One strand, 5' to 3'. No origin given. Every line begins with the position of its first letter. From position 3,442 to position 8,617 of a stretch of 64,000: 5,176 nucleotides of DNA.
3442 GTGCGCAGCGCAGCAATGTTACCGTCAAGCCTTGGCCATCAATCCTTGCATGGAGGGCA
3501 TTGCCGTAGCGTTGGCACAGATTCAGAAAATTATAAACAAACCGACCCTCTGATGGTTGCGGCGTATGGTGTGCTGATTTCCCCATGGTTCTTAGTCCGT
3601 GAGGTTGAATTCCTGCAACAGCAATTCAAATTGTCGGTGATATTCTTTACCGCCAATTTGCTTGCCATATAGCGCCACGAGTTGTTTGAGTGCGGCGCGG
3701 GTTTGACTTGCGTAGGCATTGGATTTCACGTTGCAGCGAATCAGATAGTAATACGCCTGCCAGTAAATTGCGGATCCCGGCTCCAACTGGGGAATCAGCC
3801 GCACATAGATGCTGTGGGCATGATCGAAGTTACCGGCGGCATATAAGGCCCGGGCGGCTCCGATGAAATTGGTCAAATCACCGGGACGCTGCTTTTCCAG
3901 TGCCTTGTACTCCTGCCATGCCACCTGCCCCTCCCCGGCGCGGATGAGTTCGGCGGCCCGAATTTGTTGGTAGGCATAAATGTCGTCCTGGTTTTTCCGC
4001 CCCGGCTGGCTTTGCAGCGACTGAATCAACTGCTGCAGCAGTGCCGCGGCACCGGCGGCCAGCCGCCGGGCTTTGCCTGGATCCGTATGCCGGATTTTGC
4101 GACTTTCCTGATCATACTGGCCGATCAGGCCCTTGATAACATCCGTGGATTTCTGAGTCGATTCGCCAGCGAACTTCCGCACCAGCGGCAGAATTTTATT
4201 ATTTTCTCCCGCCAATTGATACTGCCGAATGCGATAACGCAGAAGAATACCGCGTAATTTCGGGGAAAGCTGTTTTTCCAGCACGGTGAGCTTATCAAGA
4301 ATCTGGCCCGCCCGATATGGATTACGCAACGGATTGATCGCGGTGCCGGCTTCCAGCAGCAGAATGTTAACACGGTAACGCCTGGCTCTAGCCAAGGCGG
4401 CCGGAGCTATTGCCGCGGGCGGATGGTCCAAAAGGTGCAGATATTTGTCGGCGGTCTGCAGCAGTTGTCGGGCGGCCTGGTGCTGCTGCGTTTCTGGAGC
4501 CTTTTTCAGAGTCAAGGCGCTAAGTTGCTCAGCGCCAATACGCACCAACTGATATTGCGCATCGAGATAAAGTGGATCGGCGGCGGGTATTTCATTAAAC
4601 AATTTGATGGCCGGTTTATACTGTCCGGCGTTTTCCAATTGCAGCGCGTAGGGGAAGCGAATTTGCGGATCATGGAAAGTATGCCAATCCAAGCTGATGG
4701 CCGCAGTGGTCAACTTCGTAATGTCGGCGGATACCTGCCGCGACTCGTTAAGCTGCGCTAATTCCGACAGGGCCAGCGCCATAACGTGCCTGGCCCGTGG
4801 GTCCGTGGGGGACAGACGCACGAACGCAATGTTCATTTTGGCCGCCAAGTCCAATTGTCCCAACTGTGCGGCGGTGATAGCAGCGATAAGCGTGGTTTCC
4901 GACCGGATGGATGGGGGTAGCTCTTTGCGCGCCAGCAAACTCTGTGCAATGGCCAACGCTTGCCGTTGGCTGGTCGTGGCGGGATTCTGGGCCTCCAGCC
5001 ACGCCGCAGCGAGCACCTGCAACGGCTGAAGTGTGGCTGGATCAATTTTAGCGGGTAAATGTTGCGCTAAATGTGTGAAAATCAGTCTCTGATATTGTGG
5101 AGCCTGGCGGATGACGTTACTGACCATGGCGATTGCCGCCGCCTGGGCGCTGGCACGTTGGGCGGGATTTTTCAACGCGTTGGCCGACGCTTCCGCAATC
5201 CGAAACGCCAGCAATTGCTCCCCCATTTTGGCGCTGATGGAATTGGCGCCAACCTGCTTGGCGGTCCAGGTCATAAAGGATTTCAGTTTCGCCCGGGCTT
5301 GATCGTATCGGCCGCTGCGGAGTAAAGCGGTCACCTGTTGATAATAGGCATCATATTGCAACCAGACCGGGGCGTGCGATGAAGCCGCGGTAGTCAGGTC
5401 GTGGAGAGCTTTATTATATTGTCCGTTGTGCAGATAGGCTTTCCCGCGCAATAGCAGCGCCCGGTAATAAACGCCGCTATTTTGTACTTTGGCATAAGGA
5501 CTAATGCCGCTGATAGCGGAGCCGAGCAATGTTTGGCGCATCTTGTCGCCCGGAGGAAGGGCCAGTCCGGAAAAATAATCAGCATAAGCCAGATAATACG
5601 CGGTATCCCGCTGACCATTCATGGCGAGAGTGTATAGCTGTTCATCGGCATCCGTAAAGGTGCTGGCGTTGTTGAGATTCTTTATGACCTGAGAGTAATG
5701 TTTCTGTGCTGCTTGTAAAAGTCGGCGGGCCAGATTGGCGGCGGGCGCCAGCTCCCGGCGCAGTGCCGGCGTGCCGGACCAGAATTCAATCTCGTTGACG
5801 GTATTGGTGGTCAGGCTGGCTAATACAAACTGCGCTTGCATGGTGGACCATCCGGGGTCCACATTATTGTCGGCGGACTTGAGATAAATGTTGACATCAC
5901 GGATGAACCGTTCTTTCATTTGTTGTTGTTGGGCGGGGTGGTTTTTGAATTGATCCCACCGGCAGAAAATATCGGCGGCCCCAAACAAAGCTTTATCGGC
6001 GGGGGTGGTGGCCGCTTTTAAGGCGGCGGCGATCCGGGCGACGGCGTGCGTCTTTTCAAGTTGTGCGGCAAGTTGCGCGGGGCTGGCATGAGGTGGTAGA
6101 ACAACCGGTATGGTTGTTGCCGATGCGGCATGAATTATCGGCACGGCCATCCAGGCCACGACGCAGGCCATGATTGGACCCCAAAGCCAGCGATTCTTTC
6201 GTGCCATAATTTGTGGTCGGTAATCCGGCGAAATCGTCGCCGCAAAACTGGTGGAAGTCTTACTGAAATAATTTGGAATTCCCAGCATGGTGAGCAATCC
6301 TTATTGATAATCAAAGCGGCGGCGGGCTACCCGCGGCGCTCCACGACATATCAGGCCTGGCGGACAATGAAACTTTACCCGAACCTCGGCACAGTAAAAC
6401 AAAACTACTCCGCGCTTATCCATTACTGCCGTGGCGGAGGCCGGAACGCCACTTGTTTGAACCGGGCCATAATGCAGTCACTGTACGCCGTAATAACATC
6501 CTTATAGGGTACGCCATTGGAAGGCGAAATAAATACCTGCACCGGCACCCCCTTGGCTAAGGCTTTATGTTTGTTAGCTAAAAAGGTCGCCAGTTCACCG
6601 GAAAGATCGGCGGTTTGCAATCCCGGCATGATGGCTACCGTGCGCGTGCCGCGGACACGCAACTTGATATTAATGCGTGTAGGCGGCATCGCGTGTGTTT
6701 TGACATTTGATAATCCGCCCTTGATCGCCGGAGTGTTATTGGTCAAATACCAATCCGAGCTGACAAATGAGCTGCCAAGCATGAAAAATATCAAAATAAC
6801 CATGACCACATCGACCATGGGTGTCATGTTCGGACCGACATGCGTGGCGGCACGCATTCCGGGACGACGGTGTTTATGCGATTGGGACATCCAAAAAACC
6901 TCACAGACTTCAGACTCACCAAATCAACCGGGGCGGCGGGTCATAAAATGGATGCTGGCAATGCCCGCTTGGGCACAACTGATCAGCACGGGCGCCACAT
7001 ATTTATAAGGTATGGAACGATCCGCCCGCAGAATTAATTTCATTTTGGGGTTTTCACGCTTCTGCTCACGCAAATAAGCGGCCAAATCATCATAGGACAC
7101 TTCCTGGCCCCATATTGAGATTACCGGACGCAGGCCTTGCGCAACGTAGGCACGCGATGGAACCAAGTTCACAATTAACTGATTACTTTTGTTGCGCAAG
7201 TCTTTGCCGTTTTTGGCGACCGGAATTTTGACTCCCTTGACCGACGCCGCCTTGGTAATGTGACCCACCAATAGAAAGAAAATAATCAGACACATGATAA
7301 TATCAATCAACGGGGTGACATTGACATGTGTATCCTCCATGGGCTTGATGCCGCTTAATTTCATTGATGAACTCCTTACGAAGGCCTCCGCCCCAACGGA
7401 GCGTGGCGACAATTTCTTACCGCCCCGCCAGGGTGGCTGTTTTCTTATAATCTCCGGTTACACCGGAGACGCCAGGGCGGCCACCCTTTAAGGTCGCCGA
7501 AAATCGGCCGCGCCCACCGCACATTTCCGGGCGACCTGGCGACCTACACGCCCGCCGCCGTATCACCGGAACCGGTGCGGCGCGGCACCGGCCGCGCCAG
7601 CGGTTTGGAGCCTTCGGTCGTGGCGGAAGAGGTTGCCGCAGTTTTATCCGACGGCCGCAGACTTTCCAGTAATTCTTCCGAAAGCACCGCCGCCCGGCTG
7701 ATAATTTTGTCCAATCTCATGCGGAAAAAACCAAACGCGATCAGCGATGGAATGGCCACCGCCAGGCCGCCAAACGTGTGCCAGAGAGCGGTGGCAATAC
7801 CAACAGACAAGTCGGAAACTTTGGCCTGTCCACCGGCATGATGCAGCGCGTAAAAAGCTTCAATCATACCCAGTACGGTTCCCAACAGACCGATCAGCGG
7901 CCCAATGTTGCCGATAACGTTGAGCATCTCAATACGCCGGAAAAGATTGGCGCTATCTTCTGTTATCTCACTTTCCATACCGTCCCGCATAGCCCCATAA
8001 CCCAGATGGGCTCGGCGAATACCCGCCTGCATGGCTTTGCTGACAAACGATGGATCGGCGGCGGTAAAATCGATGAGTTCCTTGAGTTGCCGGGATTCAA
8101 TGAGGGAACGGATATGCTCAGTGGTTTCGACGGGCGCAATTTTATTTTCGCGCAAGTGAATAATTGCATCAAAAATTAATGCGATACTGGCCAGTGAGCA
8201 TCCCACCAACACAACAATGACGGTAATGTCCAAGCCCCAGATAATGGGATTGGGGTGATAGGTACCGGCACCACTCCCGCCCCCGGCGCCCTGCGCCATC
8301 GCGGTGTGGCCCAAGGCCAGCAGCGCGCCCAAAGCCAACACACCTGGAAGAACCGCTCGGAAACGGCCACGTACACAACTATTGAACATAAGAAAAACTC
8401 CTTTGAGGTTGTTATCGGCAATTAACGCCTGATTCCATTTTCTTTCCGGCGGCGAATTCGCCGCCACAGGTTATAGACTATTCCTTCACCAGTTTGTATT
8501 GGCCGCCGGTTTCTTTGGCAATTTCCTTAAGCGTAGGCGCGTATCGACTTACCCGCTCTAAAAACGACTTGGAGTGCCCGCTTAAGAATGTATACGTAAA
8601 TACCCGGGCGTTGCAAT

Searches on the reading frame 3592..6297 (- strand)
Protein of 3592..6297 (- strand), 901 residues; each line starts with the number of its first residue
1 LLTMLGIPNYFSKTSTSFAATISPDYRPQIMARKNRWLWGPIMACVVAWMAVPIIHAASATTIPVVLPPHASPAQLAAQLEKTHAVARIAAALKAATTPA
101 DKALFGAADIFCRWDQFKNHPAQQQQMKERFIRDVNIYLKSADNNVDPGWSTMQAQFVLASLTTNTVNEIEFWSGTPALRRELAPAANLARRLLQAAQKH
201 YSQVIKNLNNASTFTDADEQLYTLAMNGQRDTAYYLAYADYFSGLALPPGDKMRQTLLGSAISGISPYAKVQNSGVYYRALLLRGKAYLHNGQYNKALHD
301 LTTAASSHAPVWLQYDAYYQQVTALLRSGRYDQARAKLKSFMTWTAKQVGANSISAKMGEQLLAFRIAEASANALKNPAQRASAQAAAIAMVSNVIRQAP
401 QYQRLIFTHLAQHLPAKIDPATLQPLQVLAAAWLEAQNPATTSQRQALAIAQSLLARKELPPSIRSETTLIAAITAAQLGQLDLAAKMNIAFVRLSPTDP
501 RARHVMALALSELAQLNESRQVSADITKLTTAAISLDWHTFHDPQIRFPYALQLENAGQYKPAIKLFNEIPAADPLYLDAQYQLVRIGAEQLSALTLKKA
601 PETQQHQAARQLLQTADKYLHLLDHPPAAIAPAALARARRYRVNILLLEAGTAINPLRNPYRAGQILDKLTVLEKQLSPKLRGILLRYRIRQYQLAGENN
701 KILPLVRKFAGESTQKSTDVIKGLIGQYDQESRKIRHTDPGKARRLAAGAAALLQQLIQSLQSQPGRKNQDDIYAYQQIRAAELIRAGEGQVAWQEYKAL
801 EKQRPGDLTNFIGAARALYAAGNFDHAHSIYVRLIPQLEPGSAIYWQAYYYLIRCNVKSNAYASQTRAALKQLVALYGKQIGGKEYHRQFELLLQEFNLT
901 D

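Call 80: search_protein_families(library=pfam, proteins=[window:3592-6297:-], max_evalue=0.00001)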
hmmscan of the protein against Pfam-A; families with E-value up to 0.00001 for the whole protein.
window:3592-6297:- (901 aa): 1 family
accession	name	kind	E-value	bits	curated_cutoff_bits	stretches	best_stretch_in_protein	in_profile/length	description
PF13431.12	TPR_17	-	6e-06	26.6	24.4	0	278-298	13-33/34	Tetratricopeptide repeat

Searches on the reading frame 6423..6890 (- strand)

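Call 80: search_protein_families(library=pfam, proteins=[window:6423-6890:-], max_evalue=0.00001)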
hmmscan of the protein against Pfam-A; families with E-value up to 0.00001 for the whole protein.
window:6423-6890:- (155 aa): 1 family
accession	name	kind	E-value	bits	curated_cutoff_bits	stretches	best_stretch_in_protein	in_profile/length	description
PF02472.21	ExbD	-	9.2e-14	52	25.4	1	17-150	5-124/128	Biopolymer transport protein ExbD/TolR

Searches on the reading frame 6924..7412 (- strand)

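Call 80: search_protein_families(library=pfam, proteins=[window:6924-7412:-], max_evalue=0.00001)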
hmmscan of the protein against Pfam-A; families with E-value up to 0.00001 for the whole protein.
window:6924-7412:- (162 aa): 1 family
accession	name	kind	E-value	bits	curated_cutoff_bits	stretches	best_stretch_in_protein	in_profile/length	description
PF02472.21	ExbD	-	5.7e-22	78.6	25.4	1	26-159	4-126/128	Biopolymer transport protein ExbD/TolR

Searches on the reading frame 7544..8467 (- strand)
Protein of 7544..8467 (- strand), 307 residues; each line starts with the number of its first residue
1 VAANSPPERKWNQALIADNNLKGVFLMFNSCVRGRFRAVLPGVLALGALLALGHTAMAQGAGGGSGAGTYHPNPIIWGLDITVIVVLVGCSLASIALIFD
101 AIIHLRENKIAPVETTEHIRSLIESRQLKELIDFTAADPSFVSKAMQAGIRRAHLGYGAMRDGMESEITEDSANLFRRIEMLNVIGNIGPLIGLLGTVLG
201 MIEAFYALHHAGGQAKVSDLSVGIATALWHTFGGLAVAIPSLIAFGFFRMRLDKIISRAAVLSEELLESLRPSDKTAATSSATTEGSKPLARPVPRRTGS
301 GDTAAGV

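Call 80: search_protein_families(library=pfam, proteins=[window:7544-8467:-], max_evalue=0.00001)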
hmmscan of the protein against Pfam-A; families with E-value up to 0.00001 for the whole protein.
window:7544-8467:- (307 aa): 1 family
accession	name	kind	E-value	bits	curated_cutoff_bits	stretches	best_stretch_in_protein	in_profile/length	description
PF01618.21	MotA_ExbB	-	7.7e-27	94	22.9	1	144-258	8-124/127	MotA/TolQ/ExbB proton channel family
